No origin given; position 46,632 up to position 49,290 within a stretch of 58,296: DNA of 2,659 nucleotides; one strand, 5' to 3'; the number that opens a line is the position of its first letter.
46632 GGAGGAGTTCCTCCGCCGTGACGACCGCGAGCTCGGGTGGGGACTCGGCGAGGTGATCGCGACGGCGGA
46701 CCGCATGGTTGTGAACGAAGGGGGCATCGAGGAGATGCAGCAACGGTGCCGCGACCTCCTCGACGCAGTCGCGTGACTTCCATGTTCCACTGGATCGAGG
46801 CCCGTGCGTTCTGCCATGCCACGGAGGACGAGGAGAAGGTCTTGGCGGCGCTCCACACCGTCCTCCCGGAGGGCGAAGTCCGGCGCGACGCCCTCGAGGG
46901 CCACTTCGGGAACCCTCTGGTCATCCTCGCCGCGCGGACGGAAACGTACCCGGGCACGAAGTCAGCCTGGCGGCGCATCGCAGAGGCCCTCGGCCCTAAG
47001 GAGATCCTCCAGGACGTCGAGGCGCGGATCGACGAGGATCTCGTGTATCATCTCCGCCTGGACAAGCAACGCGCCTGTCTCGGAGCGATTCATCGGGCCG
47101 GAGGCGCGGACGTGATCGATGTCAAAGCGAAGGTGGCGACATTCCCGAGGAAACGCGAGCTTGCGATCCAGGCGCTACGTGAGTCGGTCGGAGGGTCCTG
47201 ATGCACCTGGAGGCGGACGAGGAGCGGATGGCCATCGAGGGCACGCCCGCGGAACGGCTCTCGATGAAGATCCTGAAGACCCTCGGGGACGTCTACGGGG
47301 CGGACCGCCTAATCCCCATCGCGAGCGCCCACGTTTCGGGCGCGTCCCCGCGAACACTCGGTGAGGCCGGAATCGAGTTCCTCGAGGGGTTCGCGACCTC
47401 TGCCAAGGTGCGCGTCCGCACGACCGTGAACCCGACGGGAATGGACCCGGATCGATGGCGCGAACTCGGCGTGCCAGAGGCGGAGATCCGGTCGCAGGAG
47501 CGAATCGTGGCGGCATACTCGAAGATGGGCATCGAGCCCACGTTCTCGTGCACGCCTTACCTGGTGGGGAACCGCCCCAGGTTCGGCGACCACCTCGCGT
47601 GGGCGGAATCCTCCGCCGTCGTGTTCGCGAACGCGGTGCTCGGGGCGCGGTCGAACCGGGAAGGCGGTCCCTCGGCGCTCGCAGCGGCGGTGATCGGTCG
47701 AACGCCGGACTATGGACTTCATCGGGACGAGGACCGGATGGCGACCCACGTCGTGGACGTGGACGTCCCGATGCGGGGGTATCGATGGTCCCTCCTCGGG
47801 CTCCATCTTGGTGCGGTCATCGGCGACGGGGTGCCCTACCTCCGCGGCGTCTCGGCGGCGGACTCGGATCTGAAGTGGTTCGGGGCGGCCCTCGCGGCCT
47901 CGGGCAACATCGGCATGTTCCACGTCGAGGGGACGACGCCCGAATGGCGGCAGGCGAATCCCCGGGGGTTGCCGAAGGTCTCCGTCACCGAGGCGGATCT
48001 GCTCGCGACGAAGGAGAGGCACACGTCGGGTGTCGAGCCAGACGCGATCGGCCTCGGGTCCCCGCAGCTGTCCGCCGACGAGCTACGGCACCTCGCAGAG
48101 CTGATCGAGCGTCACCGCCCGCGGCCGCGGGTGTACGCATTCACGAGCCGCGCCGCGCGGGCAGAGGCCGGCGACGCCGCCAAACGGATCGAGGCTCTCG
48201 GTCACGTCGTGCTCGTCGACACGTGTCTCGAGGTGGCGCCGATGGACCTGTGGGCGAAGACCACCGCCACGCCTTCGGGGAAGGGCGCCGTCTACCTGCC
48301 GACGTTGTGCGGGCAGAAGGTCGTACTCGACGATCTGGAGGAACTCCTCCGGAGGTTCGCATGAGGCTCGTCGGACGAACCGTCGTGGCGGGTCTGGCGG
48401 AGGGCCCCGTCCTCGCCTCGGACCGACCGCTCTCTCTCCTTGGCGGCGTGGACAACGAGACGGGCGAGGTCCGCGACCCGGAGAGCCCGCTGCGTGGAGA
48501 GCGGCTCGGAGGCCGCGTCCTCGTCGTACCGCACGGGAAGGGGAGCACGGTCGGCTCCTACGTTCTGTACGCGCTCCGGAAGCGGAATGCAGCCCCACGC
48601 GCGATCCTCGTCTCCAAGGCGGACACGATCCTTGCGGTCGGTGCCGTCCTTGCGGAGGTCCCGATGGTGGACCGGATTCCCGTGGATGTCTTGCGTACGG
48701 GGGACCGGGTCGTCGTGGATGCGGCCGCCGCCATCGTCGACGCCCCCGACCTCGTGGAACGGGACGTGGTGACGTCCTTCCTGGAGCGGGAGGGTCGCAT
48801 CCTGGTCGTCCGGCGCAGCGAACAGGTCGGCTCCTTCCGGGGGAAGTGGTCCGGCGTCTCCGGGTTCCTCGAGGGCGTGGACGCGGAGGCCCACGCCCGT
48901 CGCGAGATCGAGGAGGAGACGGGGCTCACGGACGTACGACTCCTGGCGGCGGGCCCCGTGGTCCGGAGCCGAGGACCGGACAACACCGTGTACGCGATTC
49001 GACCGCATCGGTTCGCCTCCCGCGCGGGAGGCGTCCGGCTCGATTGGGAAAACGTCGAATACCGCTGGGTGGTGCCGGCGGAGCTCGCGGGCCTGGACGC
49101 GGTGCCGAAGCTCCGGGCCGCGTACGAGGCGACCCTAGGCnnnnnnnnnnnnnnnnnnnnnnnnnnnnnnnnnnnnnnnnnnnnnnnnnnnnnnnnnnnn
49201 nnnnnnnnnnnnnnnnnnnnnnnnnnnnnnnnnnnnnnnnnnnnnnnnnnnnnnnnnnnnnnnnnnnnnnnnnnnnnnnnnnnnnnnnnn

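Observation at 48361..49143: Aconitase-X small (swivel) subunit fused to a Nudix hydrolase, last gene of a translationally coupled four-gene operon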

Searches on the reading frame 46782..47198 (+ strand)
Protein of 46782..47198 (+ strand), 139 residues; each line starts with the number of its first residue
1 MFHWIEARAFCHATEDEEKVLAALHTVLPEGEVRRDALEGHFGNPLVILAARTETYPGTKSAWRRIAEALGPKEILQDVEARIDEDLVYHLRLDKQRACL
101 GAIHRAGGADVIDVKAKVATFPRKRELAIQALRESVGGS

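Call 8: search_protein_families(library=pfam, proteins=[window:46782-47198:+], max_evalue=0.01)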
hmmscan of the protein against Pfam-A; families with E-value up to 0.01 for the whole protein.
window:46782-47198:+ (139 aa): 2 families
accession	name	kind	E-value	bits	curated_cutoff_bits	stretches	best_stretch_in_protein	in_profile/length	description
PF01877.22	RNA_binding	-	2.7e-29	102.3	26.9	1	4-118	1-120/120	RNA binding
PF24538.1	DUF7599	-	0.0047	17.1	27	1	60-96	39-75/85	Domain of unknown function (DUF7599)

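Call 9: search_protein_families(library=ncbifam, proteins=[window:46782-47198:+], max_evalue=0.01)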
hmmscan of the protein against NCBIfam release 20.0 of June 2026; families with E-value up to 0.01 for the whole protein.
window:46782-47198:+ (139 aa): 4 families
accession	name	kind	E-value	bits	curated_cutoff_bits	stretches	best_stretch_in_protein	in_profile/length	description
NF011141.0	PRK14555.1-1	equivalog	1.6e-30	106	140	1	1-136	5-138/142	RNA-binding protein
NF011143.0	PRK14555.1-4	equivalog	3.6e-25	88.9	202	1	1-134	1-145/148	RNA-binding protein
NF011142.0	PRK14555.1-3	equivalog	1.3e-24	86.7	237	1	3-136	8-150/154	RNA-binding protein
NF011145.0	PRK14555.2-3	equivalog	5.9e-05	23.2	294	1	5-114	6-120/147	RNA-binding protein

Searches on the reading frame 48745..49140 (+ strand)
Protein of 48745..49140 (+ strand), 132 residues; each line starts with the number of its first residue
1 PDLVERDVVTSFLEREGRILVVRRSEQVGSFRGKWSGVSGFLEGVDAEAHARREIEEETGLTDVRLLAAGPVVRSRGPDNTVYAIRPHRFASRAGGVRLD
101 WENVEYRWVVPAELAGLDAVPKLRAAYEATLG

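Call 32: find_homologous_proteins(query=window:48745-49140:+, max_evalue=0.00001)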
Query window:48745-49140:+ (132 aa): 10 proteins with E <= 0.00001 among 207 candidates.
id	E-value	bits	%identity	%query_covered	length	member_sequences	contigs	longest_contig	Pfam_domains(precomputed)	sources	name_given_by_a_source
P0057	2.0e-58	214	79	99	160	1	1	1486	PF00293.35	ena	-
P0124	1.5e-47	179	71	99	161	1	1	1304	PF00293.35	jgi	-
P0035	4.6e-47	177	70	99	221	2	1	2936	PF01989.25,PF00293.35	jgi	jgi:hypothetical protein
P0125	1.4e-45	172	67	99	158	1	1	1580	PF00293.35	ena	-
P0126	9.7e-45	170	69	99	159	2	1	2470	PF00293.35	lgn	-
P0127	7.8e-28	115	48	98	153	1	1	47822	PF00293.35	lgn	-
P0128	4.3e-24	103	47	95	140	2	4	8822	PF00293.35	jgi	-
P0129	8.0e-24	102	48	94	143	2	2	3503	PF00293.35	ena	-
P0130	5.1e-23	99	45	95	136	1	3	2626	PF00293.35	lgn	-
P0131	4.4e-18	83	41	98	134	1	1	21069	PF00293.35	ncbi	ncbi:MAG: NUDIX domain-containing protein [Candidatus Methanofastidiosia archaeon]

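Call 33: find_encoding_contigs(protein=P0127, flank=8000, max_places=2)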
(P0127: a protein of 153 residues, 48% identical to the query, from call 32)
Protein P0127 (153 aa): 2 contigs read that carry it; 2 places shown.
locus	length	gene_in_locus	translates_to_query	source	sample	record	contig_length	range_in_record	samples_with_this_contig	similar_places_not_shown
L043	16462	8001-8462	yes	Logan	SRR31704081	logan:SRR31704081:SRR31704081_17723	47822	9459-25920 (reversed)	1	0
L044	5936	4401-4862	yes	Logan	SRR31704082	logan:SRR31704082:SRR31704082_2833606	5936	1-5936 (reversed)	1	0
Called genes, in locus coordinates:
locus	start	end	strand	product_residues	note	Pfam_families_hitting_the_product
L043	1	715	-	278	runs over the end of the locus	PF13677:MotB_plug, PF00691:OmpA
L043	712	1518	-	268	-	PF01618:MotA_ExbB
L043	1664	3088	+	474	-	PF01139:RtcB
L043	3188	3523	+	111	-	-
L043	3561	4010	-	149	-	PF15891:Nuc_deoxyri_tr2 (faint), PF11071:Nuc_deoxyri_tr3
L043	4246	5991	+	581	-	-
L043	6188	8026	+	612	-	PF00317:Ribonuc_red_lgN, PF02867:Ribonuc_red_lgC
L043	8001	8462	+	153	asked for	PF00293:NUDIX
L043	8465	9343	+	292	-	PF01008:IF-2B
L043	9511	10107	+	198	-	PF05494:MlaC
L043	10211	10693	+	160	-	-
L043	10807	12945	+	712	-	PF00270:DEAD, PF00271:Helicase_C, PF16124:RecQ_Zn_bind, PF09382:RQC, PF00570:HRDC, PF14493:HTH_40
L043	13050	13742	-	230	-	PF13505:OMP_b-brl, PF03922:OmpW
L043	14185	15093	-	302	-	PF13511:DUF4124 (weak)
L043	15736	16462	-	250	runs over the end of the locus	-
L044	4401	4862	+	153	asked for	PF00293:NUDIX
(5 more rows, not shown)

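Call 34: find_encoding_contigs(protein=P0131, flank=8000, max_places=2)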
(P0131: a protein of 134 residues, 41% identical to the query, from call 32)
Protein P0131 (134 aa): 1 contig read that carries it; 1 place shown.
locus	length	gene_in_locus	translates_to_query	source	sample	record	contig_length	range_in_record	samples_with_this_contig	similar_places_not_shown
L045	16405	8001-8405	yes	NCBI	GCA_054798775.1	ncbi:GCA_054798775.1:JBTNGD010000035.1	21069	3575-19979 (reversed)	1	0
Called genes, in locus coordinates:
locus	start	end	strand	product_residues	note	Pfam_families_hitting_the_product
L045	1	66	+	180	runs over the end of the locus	PF02224:Cytidylate_kin (faint), PF13189:Cytidylate_kin2, PF13207:AAA_17, PF13238:AAA_18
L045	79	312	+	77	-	-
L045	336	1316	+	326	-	PF08068:DKCLD, PF21238:Pus10_C, PF01509:TruB_N, PF16198:TruB_C_2, PF01472:PUA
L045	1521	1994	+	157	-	PF00416:Ribosomal_S13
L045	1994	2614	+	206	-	PF22421:SYY_C-terminal (faint), PF01479:S4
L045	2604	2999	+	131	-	PF00411:Ribosomal_S11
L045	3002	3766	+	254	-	PF01193:RNA_pol_L, PF01000:RNA_pol_A_bac, PF12838:Fer4_7 (faint), PF00037:Fer4 (weak), PF13187:Fer4_9 (weak), PF13237:Fer4_10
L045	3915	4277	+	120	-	PF17135:Ribosomal_L18, PF00828:Ribosomal_L27A (weak)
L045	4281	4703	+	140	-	PF00572:Ribosomal_L13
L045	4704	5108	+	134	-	PF00380:Ribosomal_S9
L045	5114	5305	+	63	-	PF01194:RNA_pol_N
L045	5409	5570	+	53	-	PF01192:RNA_pol_Rpb6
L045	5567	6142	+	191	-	PF03952:Enolase_N (weak)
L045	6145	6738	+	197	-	PF00318:Ribosomal_S2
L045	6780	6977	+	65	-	-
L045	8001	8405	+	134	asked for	PF00293:NUDIX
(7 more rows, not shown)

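Call 35: find_encoding_contigs(protein=P0128, flank=8000, max_places=2)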
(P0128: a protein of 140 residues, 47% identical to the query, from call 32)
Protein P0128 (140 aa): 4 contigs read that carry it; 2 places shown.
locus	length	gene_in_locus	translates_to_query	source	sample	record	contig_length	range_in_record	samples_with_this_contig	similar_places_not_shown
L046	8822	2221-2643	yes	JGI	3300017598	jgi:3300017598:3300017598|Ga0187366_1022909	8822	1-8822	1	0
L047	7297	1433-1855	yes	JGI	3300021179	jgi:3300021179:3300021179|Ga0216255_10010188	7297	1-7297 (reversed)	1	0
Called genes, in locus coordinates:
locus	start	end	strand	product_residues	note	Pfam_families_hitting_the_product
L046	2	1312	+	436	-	?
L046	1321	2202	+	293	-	PF13793:Pribosyltran_N, PF00156:Pribosyltran, PF14572:Pribosyl_synth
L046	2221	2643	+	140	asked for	PF00293:NUDIX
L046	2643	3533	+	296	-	PF01008:IF-2B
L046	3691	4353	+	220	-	PF09997:DUF2238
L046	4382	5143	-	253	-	PF01145:Band_7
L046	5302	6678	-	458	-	PF25145:NfeD1b_N, PF24961:NfeD_membrane, PF01957:NfeD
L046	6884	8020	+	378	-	-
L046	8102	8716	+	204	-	PF08241:Methyltransf_11 (faint), PF01135:PCMT, PF13489:Methyltransf_23 (weak), PF00398:RrnaAD (weak), PF13649:Methyltransf_25 (weak)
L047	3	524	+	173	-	?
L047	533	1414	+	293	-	PF13793:Pribosyltran_N, PF00156:Pribosyltran, PF14572:Pribosyl_synth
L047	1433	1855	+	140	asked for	PF00293:NUDIX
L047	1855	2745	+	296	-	PF01008:IF-2B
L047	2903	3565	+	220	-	PF09997:DUF2238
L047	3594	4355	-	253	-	PF01145:Band_7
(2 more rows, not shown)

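Call 43: search_protein_families(library=ncbifam, max_evalue=0.00001, proteins=[L046:2-1309:+, L046:2643-3530:+, L043:8465-9340:+, L043:4246-5988:+])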
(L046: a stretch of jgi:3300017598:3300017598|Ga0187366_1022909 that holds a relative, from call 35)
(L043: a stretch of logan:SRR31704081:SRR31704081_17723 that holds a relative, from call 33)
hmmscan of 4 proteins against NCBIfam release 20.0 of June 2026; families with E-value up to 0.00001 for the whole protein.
L046:2-1309:+ (436 aa): 9 families
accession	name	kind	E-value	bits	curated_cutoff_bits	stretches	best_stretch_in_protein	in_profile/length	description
NF003338.0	PRK04350.1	subfamily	4.5e-190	632.3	434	1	2-424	74-495/502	thymidine phosphorylase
TIGR02645.1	ARCH_P_rylase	hypoth_equivalog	2.7e-169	563.7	434.6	1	3-423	69-491/493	putative thymidine phosphorylase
TIGR03327.1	AMP_phos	equivalog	5e-143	477.2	535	1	2-419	69-488/500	AMP phosphorylase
NF004490.0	PRK05820.1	equivalog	1.7e-60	204.9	269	1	22-413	7-414/439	thymidine phosphorylase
TIGR02644.1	Y_phosphoryl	subfamily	4.8e-58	196.9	409.05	1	22-405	3-400/417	pyrimidine-nucleoside phosphorylase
TIGR02643.1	T_phosphoryl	equivalog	4.7e-46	157.6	570.7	1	23-411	6-412/437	thymidine phosphorylase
NF004747.0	PRK06078.1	equivalog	1.2e-40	139.4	559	1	19-403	2-400/434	pyrimidine-nucleoside phosphorylase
TIGR01245.1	trpD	equivalog_domain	4.5e-10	39.3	199.05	1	28-159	5-140/330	anthranilate phosphoribosyltransferase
NF011201.0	PRK14607.1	equivalog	1.6e-08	33.7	670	1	22-159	197-337/534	bifunctional anthranilate synthase component II/anthranilate phosphoribosyltransferase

L046:2643-3530:+ (296 aa): 8 families
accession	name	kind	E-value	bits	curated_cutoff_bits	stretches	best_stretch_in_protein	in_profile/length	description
NF006210.0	PRK08335.1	equivalog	7.9e-50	169.7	339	1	7-284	7-268/275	translation initiation factor IF-2B subunit alpha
TIGR00511.1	ribulose_e2b2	equivalog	9.6e-45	153.1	314.1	1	9-285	5-286/301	ribose 1,5-bisphosphate isomerase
TIGR00524.1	eIF-2B_rel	subfamily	8.8e-36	123.6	185.85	1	9-284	7-300/303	S-methyl-5-thioribose-1-phosphate isomerase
NF004326.0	PRK05720.1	subfamily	1.6e-27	96.2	271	1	18-287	52-342/358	s-methyl-5-thioribose-1-phosphate isomerase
TIGR00512.1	salvage_mtnA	equivalog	5e-23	81.6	279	1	8-285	32-333/335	S-methyl-5-thioribose-1-phosphate isomerase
NF004994.0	PRK06372.1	equivalog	1.8e-19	70.1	249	1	124-284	88-245/253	translation initiation factor IF-2B subunit delta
NF004700.0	PRK06036.1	equivalog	1e-18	67.5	528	1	10-292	37-335/339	S-methyl-5-thioribose-1-phosphate isomerase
NF004436.0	PRK05772.1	equivalog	1.7e-17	63.7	521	1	51-286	91-350/363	S-methyl-5-thioribose-1-phosphate isomerase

L043:8465-9340:+ (292 aa): 8 families
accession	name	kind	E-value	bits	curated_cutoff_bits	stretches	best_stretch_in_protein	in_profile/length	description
TIGR00511.1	ribulose_e2b2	equivalog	1.4e-42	146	314.1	1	8-285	4-286/301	ribose 1,5-bisphosphate isomerase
NF006210.0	PRK08335.1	equivalog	3.1e-41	141.5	339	1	8-289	8-273/275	translation initiation factor IF-2B subunit alpha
TIGR00524.1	eIF-2B_rel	subfamily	2.5e-35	122.1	185.85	1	7-284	5-300/303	S-methyl-5-thioribose-1-phosphate isomerase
NF004326.0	PRK05720.1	subfamily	2e-29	102.5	271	1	11-288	45-343/358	s-methyl-5-thioribose-1-phosphate isomerase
NF004994.0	PRK06372.1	equivalog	3.3e-29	102.1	249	1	99-285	63-246/253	translation initiation factor IF-2B subunit delta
TIGR00512.1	salvage_mtnA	equivalog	1.2e-25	90.2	279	1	8-285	32-333/335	S-methyl-5-thioribose-1-phosphate isomerase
NF004700.0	PRK06036.1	equivalog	3.6e-24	85.4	528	1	8-289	35-332/339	S-methyl-5-thioribose-1-phosphate isomerase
NF004436.0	PRK05772.1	equivalog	1.1e-18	67.6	521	1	142-288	197-352/363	S-methyl-5-thioribose-1-phosphate isomerase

L043:4246-5988:+ (581 aa): 0 families
